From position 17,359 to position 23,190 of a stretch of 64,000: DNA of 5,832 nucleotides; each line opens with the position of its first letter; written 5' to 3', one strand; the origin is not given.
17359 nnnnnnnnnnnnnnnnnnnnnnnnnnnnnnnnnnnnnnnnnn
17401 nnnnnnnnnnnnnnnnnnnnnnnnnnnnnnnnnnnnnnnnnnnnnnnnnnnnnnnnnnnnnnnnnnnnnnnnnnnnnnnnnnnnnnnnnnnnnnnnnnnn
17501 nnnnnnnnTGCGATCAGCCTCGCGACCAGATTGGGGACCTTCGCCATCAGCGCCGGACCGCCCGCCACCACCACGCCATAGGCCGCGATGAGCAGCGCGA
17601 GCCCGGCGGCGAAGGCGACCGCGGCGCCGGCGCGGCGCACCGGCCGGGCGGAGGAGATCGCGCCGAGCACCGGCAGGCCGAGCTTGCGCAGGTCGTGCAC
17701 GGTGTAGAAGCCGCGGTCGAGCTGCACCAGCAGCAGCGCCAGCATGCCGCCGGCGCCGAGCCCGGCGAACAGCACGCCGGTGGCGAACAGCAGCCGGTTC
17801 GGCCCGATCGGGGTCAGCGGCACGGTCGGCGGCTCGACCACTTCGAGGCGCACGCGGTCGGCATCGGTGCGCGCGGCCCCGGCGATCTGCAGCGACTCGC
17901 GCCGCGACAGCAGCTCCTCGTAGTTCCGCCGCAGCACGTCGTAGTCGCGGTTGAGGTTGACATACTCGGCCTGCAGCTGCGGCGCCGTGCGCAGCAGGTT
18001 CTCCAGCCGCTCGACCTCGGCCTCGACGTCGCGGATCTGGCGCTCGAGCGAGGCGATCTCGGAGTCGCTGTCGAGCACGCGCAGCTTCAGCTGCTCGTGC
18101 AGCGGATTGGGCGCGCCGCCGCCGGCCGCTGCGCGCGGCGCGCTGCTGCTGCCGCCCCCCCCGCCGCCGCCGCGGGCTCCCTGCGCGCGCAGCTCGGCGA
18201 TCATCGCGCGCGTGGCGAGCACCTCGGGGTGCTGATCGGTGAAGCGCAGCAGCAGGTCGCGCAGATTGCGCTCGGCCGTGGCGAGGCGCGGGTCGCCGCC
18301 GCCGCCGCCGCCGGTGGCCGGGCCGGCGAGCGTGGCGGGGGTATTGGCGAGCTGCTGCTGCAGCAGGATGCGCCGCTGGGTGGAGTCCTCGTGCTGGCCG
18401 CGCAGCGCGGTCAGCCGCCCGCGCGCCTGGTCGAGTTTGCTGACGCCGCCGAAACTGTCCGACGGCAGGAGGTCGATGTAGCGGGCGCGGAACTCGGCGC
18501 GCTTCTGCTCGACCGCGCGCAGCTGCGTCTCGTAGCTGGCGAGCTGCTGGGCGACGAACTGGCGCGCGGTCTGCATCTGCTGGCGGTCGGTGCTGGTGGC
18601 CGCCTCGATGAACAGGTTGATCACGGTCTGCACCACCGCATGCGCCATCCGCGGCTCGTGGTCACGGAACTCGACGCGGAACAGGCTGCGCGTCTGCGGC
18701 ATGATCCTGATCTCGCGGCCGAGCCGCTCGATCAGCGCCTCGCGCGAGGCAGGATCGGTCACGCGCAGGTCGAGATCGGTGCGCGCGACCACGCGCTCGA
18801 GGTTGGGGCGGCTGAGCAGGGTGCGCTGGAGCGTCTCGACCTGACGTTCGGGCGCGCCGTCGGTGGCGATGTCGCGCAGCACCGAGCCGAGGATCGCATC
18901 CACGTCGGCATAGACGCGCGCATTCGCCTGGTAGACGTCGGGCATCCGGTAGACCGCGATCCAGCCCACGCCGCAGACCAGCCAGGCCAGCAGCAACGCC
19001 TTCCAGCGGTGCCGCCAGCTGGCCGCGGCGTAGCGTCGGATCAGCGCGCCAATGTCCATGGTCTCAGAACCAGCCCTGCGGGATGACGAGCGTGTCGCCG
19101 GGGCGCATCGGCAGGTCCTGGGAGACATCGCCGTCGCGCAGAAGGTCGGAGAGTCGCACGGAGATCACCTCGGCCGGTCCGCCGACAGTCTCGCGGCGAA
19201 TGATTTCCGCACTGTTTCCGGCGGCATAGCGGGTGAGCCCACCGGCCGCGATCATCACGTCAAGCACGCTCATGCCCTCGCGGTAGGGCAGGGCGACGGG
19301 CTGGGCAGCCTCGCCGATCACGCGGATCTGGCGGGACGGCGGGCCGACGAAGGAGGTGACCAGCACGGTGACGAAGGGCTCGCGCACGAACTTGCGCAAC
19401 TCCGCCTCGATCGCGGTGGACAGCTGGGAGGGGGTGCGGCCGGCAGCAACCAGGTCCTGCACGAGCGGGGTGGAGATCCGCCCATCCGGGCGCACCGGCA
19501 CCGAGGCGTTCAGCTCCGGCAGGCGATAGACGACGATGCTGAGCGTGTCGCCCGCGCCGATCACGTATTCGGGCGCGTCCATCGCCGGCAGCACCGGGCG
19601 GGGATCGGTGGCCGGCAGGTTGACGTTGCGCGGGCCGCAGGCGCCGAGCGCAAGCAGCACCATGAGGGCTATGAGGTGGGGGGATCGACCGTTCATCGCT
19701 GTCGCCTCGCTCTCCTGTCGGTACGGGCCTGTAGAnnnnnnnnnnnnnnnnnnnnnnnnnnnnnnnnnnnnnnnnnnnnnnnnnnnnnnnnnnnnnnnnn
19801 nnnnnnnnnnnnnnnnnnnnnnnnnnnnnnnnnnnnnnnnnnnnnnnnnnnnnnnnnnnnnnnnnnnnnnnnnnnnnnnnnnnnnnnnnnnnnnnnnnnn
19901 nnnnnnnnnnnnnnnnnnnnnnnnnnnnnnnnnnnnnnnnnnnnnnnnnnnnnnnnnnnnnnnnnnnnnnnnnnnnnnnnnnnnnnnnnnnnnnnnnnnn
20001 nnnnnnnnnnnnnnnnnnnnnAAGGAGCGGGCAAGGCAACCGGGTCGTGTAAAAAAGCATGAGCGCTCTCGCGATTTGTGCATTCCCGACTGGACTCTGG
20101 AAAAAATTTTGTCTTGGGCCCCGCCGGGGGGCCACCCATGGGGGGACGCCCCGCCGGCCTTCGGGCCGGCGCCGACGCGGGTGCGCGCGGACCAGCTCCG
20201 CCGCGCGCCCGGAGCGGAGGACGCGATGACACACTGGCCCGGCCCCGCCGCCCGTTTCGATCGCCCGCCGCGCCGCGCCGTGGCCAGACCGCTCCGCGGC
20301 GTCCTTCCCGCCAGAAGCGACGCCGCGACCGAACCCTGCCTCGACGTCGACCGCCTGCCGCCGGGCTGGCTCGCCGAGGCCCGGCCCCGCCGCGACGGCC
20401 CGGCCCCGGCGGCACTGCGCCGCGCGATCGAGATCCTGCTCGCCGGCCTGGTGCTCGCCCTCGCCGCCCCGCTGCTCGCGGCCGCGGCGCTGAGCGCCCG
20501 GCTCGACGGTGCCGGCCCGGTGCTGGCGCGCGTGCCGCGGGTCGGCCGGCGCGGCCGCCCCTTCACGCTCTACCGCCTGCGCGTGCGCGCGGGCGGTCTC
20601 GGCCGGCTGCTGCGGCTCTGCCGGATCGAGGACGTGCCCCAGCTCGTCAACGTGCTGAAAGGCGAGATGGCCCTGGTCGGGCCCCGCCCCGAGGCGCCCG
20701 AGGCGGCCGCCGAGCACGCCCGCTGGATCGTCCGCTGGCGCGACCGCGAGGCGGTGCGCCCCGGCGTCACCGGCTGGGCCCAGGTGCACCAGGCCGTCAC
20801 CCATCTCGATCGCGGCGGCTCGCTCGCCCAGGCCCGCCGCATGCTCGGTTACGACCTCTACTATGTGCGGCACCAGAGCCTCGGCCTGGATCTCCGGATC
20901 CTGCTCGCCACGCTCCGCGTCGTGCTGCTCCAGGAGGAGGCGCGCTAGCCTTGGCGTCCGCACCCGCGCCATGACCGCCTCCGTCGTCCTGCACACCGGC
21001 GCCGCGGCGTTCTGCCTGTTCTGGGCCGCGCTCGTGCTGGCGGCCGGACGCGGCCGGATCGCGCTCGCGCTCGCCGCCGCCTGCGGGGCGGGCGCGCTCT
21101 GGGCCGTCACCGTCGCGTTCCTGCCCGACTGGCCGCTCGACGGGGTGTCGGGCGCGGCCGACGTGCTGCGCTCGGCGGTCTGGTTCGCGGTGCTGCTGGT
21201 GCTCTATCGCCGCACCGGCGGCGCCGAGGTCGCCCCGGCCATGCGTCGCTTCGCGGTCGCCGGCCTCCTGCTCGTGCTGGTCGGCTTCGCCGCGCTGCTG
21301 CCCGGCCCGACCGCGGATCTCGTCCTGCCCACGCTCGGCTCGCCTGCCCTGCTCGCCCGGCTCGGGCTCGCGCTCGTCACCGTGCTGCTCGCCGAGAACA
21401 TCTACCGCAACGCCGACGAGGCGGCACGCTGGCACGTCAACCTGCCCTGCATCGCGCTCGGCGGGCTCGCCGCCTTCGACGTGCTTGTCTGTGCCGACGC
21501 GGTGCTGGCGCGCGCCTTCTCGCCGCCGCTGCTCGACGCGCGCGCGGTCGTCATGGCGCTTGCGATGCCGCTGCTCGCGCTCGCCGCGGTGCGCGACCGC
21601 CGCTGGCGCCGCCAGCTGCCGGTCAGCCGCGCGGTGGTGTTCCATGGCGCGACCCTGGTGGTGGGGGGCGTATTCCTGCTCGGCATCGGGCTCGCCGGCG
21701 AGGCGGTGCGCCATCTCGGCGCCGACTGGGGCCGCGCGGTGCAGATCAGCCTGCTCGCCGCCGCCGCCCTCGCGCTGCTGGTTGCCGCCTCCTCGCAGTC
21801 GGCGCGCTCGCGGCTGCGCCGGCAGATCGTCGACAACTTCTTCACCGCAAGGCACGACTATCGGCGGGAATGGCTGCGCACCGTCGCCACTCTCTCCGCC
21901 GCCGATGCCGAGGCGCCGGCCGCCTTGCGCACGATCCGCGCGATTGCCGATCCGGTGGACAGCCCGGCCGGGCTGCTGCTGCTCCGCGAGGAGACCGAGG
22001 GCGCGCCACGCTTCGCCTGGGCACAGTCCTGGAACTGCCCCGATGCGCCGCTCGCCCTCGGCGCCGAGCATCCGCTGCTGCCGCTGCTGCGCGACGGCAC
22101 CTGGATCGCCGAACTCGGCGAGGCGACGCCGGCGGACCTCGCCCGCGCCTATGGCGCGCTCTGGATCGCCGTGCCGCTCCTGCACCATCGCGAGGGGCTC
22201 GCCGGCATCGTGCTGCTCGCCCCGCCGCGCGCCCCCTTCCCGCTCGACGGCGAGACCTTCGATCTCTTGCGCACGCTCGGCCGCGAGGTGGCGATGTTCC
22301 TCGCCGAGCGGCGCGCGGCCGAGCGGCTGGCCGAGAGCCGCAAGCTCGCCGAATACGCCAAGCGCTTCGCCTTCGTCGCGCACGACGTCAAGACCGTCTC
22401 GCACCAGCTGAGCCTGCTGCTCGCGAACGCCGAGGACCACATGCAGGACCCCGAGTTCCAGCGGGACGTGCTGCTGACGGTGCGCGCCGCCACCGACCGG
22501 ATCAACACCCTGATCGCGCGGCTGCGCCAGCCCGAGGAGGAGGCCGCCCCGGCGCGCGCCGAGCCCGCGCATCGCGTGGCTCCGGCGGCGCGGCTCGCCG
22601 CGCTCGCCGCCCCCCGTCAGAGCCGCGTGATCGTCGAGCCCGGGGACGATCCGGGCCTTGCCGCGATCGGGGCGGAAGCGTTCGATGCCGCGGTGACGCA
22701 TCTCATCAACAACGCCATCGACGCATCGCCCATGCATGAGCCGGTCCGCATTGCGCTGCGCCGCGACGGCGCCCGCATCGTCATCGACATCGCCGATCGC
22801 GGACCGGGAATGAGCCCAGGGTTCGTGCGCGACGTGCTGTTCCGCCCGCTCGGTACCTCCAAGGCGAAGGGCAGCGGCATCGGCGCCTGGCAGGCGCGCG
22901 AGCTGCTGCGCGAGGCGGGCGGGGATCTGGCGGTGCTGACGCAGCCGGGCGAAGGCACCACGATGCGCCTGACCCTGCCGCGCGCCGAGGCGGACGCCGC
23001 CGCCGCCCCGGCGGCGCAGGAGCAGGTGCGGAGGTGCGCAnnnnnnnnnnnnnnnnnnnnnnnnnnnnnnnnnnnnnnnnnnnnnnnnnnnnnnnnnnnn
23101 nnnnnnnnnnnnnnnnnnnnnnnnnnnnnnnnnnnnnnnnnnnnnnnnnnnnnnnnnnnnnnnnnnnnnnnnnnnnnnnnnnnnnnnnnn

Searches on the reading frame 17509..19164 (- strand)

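Call 15: search_protein_families(library=ncbifam, proteins=[window:17509-19164:-], max_evalue=0.00001)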
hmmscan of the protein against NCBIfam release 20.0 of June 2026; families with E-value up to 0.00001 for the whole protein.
window:17509-19164:- (552 aa): 4 families
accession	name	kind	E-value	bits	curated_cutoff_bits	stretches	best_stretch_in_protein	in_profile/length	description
TIGR03007.1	pepcterm_ChnLen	equivalog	2.9e-125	418.3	278.85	1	42-533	3-494/498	XrtA system polysaccharide chain length determinant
TIGR03017.1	EpsF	equivalog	7.8e-09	34.7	422.75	0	144-328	115-297/444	chain length determinant protein EpsF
TIGR01005.1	eps_transp_fam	subfamily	1.1e-07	30.5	411.7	0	367-502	343-476/754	exopolysaccharide transport protein family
NF008568.0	PRK11519.1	equivalog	1.3e-06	26.9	1068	0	378-503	349-470/720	tyrosine-protein kinase Wzc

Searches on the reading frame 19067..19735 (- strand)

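Call 15: search_protein_families(library=ncbifam, proteins=[window:19067-19735:-], max_evalue=0.00001)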
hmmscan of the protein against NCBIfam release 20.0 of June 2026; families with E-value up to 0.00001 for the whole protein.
window:19067-19735:- (223 aa): 4 families
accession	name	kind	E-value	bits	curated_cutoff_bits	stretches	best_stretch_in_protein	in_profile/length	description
TIGR03027.2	pepcterm_export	equivalog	8.7e-67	224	180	1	56-223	2-169/169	XrtA/PEP-CTERM system exopolysaccharide export protein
NF041843.1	EpsY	equivalog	7.9e-29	100.4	320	1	18-218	15-210/211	exopolysaccharide export protein EpsY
TIGR03028.1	EpsE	equivalog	6.9e-19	68.1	262.65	1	56-218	1-159/239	polysaccharide export protein EpsE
NF011658.0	PRK15078.1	subfamily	1.4e-14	53.7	333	1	54-220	82-251/380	polysaccharide export protein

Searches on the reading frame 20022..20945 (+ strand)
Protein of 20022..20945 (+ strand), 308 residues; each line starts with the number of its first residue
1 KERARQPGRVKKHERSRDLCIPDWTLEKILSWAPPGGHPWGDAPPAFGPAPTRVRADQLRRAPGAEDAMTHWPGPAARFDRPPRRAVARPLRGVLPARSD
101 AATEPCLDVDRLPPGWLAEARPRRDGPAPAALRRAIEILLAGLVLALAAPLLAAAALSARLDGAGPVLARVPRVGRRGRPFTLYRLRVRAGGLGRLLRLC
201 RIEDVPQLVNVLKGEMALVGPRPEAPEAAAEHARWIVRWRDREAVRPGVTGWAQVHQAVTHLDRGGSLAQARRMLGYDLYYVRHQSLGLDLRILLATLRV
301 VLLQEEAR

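Call 106: search_protein_families(library=pfam, proteins=[window:20022-20945:+], max_evalue=0.05)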
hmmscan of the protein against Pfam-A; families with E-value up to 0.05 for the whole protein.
window:20022-20945:+ (308 aa): 1 family
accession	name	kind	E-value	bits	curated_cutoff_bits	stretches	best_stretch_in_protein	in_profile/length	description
PF02397.22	Bac_transf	-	8.1e-39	133.4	27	1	133-302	1-178/179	Bacterial sugar transferase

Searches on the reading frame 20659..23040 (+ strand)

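Call 16: search_protein_families(library=ncbifam, proteins=[window:20659-23040:+], max_evalue=0.00001)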
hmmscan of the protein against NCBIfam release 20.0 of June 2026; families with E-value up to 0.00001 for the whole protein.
window:20659-23040:+ (794 aa): 20 families
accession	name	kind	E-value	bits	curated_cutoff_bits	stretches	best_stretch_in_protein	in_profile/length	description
TIGR02916.1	PEP_his_kin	equivalog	1.6e-148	496.3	300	1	112-774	4-679/679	XrtA/PEP-CTERM system histidine kinase PrsK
NF008468.0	PRK11360.1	equivalog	1.5e-15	56.6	646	1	550-779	380-612/616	two-component system sensor histidine kinase AtoS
NF007688.0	PRK10364.1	equivalog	1.7e-11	43.5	479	1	678-776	355-452/460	two-component system sensor histidine kinase ZraS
NF040691.1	MtrAB_MtrB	equivalog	6.1e-11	42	450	1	645-779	358-496/507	MtrAB system histidine kinase MtrB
NF047794.1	HisKinPtgB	equivalog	7e-10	37.8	1000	1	551-759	427-639/656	two-component system sensor histidine kinase PgtB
NF010411.0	PRK13837.1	equivalog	1.7e-09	36.3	647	1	704-786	605-686/828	two-component system VirA-like sensor kinase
NF008298.1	PRK11086.1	subfamily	4.6e-08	31.9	520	1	680-776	429-526/529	DcuS/MalK family sensor histidine kinase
NF008312.0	PRK11100.1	equivalog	7.6e-08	31.6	356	1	597-776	286-475/477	two-component system sensor histidine kinase CreC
NF010076.0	PRK13557.1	subfamily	1.4e-07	30.4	631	1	699-788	317-407/540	histidine kinase famiy protein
NF046026.1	HisKinCckACaul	equivalog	3.7e-07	28.6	1000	1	706-789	462-546/678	cell cycle histidine kinase CckA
NF033092.0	HK_WalK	equivalog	4.2e-07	28.9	725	1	670-774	484-593/594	cell wall metabolism sensor histidine kinase WalK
NF053867.1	SprKinKinDBac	equivalog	6.3e-07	28.2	775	1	679-777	402-499/500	sporulation kinase KinD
TIGR02966.1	phoR_proteo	equivalog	1.1e-06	27.9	334.2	1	571-772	119-332/333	phosphate regulon sensor histidine kinase PhoR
NF046020.1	HisKinCckABruc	equivalog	1.2e-06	26.7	1000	1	707-785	638-717/868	cell cycle histidine kinase CckA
NF008293.1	PRK11073.1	equivalog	1.6e-06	27.6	240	1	610-769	173-341/349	nitrogen regulation protein NR(II)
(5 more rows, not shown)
